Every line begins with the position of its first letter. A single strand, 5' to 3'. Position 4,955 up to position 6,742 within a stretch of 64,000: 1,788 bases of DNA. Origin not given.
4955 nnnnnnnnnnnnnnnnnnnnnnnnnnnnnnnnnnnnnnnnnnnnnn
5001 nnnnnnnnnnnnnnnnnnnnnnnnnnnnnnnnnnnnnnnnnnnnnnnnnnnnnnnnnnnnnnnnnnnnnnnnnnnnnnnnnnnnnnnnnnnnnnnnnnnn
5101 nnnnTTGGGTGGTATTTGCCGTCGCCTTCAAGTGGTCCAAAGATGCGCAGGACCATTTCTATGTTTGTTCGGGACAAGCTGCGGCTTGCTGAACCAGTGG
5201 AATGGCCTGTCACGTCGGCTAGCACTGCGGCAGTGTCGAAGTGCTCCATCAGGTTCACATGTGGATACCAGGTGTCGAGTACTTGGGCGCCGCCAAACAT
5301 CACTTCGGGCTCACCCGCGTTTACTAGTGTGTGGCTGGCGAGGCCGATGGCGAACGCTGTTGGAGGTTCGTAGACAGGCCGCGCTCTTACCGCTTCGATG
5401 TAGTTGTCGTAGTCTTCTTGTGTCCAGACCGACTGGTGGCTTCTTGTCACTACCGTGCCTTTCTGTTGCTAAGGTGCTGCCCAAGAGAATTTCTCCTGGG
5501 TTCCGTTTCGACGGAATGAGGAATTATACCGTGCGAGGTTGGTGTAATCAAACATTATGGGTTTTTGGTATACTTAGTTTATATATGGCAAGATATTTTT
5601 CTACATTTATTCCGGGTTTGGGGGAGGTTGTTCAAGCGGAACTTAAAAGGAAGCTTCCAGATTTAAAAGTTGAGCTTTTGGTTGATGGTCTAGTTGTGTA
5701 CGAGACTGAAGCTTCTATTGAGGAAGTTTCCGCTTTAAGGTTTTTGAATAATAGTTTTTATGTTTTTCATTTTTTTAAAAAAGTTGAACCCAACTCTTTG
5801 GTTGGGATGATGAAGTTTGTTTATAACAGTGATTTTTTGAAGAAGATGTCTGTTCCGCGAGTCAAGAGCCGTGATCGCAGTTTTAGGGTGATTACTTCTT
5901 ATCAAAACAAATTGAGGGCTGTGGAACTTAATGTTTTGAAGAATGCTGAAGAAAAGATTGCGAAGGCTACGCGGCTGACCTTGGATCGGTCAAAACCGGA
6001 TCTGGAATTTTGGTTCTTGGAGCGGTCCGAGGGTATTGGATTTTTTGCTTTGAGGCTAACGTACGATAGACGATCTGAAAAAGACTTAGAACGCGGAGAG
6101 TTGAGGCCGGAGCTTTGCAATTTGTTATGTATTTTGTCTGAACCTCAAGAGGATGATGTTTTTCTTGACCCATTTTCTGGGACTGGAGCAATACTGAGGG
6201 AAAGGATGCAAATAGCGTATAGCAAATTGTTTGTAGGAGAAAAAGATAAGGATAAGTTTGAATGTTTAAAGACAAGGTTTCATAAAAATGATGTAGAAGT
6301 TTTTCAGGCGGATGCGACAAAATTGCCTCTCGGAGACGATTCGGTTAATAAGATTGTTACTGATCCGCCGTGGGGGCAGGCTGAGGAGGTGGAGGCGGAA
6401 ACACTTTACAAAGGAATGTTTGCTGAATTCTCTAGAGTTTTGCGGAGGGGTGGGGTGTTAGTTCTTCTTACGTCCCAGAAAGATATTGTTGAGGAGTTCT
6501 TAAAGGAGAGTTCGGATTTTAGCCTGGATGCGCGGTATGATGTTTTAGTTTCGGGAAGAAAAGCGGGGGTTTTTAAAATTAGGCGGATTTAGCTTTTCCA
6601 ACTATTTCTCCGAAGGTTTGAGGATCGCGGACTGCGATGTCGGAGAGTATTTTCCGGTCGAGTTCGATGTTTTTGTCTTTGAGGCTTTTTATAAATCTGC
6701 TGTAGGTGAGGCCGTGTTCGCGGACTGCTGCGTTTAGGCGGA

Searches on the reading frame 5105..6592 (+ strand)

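Call 85: search_protein_families(library=pfam, proteins=[window:5105-6592:+], max_evalue=0.00001)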
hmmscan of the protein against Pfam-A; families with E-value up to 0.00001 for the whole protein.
window:5105-6592:+ (495 aa): 1 family
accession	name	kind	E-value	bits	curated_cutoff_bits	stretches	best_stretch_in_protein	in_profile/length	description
PF01170.24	UPF0020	-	1.6e-20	74.1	22.3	2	395-470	103-180/197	RMKL-like, methyltransferase domain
